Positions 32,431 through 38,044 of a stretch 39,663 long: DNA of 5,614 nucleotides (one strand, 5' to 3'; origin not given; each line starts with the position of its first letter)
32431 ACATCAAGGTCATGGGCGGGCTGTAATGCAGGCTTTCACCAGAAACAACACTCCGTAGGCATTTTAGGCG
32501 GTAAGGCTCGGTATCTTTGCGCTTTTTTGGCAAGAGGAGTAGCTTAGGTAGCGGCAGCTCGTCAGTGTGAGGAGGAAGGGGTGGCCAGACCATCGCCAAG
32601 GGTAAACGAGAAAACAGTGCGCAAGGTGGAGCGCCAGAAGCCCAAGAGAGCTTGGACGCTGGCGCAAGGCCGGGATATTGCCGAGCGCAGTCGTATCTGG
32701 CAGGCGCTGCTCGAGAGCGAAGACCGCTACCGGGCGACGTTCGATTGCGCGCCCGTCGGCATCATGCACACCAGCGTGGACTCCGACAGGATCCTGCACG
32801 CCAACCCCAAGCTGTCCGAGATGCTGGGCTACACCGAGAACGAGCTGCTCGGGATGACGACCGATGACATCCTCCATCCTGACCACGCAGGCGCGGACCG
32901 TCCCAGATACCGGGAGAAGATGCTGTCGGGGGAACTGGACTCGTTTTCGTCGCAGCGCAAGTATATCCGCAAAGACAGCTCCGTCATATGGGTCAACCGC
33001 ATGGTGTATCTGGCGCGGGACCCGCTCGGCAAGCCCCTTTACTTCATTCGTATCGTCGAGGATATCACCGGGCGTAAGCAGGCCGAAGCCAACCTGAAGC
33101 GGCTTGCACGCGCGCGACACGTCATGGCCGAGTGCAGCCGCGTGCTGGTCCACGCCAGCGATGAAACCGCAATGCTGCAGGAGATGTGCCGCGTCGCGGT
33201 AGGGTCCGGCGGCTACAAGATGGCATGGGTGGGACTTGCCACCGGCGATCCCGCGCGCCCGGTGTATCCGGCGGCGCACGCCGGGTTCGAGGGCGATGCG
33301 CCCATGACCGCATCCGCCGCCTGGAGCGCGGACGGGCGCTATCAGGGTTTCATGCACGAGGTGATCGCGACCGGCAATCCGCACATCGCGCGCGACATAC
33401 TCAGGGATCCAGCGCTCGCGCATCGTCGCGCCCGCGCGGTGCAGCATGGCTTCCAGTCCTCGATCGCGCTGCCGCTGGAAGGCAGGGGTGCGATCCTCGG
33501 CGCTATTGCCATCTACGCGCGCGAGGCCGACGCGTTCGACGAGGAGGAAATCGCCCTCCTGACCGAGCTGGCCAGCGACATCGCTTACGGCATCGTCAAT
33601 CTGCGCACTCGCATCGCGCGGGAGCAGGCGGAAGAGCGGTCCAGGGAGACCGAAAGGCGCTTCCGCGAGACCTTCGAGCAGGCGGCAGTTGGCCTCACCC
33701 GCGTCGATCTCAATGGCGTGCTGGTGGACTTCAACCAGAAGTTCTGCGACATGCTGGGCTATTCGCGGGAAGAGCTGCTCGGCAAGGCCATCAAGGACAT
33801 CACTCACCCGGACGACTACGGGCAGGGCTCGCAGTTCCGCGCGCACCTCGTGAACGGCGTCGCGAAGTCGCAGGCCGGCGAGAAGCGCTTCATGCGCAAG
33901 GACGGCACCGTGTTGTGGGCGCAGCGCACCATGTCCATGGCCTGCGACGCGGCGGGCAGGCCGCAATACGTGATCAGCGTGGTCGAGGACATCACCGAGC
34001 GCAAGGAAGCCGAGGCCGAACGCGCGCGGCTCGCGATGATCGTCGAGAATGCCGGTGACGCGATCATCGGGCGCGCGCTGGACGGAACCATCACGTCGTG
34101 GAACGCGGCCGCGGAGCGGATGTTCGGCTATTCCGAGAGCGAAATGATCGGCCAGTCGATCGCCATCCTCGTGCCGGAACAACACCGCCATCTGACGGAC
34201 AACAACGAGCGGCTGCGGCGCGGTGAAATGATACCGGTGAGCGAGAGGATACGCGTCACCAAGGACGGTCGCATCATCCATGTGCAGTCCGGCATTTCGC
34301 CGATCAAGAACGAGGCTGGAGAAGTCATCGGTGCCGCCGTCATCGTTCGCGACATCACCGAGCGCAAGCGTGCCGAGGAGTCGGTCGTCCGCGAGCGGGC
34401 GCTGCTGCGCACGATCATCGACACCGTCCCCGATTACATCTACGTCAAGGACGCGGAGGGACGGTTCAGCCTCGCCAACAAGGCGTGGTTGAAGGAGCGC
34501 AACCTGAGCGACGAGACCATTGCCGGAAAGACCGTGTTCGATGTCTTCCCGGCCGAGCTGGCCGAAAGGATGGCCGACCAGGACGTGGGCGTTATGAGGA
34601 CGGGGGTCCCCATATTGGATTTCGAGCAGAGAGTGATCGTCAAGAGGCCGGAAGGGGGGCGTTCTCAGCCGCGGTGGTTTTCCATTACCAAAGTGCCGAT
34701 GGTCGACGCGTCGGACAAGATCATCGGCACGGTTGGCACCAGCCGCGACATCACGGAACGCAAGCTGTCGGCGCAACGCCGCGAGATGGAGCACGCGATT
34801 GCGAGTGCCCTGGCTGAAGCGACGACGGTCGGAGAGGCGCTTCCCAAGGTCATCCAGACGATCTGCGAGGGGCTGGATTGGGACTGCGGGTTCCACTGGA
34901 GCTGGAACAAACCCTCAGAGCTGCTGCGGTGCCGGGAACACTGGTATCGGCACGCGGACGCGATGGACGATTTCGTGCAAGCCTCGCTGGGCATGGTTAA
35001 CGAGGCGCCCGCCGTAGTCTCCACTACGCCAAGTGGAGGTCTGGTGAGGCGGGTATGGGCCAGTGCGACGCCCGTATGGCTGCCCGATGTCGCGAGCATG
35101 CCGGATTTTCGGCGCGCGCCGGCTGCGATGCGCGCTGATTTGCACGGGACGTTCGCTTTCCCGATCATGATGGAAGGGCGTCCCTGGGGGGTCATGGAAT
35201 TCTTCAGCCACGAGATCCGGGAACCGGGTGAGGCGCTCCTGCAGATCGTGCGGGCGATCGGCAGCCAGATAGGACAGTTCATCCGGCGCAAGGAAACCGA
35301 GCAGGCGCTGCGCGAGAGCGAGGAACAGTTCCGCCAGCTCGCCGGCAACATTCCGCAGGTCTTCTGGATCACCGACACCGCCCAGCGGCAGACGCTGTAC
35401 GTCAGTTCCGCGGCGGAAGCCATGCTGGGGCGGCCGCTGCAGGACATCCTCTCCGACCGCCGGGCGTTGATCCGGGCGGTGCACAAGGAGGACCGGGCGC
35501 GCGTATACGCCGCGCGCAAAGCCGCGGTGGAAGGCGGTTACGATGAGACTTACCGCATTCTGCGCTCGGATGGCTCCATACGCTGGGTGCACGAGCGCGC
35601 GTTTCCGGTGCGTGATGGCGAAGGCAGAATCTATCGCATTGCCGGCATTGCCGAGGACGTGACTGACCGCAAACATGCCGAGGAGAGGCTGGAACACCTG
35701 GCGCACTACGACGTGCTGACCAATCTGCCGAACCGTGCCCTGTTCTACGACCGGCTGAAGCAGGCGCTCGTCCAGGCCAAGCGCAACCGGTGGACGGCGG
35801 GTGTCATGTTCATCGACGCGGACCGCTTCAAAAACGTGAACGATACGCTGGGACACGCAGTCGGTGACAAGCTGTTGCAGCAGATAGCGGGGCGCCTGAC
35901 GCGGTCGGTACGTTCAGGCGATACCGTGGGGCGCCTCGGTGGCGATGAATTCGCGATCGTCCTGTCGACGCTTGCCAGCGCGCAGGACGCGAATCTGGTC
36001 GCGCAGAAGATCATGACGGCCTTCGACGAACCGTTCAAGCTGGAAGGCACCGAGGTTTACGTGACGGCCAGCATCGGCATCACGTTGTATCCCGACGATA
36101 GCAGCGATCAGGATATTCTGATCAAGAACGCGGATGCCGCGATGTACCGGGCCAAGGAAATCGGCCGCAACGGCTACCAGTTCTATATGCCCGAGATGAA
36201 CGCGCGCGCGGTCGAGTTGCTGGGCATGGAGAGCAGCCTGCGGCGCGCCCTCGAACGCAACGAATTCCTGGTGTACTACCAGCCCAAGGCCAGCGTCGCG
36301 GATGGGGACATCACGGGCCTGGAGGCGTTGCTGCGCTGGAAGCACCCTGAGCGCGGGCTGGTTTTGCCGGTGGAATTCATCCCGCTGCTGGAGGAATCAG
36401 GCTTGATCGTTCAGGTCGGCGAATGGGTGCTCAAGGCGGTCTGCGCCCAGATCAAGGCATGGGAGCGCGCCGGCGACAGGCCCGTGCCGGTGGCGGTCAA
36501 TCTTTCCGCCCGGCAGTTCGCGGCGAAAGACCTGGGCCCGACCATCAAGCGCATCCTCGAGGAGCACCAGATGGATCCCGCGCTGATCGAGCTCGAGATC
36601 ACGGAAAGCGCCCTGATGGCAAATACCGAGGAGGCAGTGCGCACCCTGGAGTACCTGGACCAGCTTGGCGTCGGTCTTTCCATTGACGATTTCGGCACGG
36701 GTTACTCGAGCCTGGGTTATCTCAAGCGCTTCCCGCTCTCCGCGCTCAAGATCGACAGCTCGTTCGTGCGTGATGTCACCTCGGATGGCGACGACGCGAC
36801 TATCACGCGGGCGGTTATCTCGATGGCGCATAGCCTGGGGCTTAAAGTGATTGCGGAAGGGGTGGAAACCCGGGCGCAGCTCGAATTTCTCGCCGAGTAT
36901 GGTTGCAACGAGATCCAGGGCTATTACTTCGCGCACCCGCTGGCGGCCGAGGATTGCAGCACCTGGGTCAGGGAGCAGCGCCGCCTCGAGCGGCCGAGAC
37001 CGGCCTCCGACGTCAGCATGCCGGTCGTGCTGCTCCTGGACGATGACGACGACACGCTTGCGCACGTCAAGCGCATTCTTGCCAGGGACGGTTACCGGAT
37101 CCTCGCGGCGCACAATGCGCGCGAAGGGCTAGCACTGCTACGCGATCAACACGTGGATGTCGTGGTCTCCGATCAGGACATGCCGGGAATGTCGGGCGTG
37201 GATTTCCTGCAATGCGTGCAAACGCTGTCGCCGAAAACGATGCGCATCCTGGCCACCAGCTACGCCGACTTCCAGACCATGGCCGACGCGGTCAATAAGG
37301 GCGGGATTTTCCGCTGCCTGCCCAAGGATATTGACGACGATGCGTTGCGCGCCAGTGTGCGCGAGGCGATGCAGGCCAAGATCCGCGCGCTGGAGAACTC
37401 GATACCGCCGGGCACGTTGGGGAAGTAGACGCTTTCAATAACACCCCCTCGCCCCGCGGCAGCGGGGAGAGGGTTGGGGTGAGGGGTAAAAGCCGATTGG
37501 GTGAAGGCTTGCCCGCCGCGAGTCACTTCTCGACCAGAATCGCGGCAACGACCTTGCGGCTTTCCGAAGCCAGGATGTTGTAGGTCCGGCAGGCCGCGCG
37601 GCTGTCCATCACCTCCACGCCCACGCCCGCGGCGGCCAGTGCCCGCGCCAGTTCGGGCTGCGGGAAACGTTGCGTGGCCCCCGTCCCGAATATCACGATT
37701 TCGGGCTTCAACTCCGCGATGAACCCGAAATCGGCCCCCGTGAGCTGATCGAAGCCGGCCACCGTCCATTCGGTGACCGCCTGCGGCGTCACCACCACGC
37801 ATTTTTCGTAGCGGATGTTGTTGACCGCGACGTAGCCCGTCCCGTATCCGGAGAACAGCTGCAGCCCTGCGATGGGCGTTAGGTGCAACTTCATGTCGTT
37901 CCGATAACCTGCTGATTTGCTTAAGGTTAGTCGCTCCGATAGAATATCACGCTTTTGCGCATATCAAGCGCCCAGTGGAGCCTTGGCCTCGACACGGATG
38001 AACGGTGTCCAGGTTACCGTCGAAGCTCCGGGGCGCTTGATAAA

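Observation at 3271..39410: Heptad-periodic inverted-repeat elements occupy most intergenic spacers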

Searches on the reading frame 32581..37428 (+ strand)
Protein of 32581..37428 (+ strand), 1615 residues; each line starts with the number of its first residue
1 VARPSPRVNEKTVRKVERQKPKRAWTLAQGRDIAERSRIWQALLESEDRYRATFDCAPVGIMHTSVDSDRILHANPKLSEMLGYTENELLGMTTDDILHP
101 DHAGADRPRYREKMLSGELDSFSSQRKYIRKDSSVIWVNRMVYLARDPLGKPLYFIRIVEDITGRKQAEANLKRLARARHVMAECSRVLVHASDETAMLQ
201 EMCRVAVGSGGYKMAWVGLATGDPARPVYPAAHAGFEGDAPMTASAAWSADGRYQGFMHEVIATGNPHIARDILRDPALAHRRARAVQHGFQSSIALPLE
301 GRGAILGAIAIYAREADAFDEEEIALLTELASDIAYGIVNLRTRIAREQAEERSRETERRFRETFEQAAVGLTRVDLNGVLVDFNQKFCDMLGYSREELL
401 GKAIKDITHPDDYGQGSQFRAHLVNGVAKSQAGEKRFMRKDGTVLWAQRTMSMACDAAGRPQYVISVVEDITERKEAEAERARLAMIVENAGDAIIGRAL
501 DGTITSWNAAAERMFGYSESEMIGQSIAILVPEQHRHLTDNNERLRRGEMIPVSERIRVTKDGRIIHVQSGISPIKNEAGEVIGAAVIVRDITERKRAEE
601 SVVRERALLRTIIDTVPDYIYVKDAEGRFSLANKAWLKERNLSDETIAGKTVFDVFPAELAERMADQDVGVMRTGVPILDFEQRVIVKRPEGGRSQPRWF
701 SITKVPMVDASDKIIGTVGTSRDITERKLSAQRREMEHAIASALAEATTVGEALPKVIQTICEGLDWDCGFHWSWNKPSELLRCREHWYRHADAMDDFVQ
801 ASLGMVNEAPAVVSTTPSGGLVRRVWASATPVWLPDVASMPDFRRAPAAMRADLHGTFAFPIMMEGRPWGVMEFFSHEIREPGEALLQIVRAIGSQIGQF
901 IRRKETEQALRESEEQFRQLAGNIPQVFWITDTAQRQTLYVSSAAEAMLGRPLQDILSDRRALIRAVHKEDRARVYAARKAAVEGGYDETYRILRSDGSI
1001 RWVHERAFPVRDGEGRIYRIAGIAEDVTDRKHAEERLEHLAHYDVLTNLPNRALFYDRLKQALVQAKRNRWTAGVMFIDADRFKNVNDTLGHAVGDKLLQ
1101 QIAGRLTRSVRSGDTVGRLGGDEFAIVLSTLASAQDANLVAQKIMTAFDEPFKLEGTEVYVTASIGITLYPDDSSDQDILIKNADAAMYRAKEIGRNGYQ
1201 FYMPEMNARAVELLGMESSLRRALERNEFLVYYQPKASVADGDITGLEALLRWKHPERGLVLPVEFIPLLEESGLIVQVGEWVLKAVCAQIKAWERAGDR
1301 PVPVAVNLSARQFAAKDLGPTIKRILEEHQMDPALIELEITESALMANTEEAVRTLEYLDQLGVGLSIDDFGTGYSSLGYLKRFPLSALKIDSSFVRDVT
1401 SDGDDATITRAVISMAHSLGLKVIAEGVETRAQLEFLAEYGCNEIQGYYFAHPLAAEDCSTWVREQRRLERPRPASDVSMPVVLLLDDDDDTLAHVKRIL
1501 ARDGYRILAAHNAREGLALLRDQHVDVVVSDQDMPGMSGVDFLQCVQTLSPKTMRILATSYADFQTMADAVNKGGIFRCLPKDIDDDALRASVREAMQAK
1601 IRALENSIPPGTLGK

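Call 64: search_protein_families(library=pfam, proteins=[window:32581-37428:+], max_evalue=0.01)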
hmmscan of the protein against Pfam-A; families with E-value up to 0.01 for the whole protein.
window:32581-37428:+ (1615 aa): 14 families
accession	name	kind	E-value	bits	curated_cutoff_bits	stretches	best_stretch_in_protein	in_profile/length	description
PF00563.25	EAL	-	9e-76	254.8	31.3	1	1219-1453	3-236/236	EAL domain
PF00989.32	PAS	-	2.3e-69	231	22.6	5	484-592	3-113/113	PAS fold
PF08448.16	PAS_4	-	2.4e-67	224.5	23.1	5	614-728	2-109/110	PAS fold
PF13426.13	PAS_9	-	2.7e-63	211.1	27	5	493-594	2-103/103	PAS domain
PF08447.18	PAS_3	-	1.7e-59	198.5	25.6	4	939-1024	2-89/89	PAS fold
PF00990.26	GGDEF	-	3.3e-52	176.9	23.8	1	1041-1197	1-160/161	Diguanylate cyclase, GGDEF domain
PF13188.13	PAS_8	-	1.4e-38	130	21.8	4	49-104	2-56/65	PAS domain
PF13185.12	GAF_2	-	2.3e-30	106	28.6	2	193-336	2-133/136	GAF domain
PF00072.30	Response_reg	-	8.2e-20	71.5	30.2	1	1483-1593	1-110/111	Response regulator receiver domain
PF01590.32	GAF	-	4.1e-18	66.6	22.4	2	221-335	34-130/133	GAF domain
PF12860.13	PAS_7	-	9.5e-10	39.1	27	0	366-478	2-114/115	PAS fold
PF13596.12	PAS_10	-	4.4e-08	34.2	22.1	0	504-593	21-106/106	PAS domain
PF13492.12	GAF_3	-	3.8e-07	31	27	1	198-338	5-127/129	GAF domain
PF14598.12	PAS_11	-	4e-06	27.2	25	0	373-475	6-107/109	PAS domain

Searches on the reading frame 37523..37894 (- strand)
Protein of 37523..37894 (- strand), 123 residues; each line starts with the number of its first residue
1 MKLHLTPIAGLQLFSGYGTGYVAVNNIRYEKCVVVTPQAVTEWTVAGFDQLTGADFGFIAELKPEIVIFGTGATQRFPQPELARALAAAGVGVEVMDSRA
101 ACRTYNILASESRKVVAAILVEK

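Call 64: search_protein_families(library=pfam, proteins=[window:37523-37894:-], max_evalue=0.01)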
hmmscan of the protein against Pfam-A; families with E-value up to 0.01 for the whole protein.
window:37523-37894:- (123 aa): 1 family
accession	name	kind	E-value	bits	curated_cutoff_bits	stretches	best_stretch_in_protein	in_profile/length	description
PF04430.19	DUF498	-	3e-35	121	33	1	15-120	2-109/109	Protein of unknown function (DUF498/DUF598)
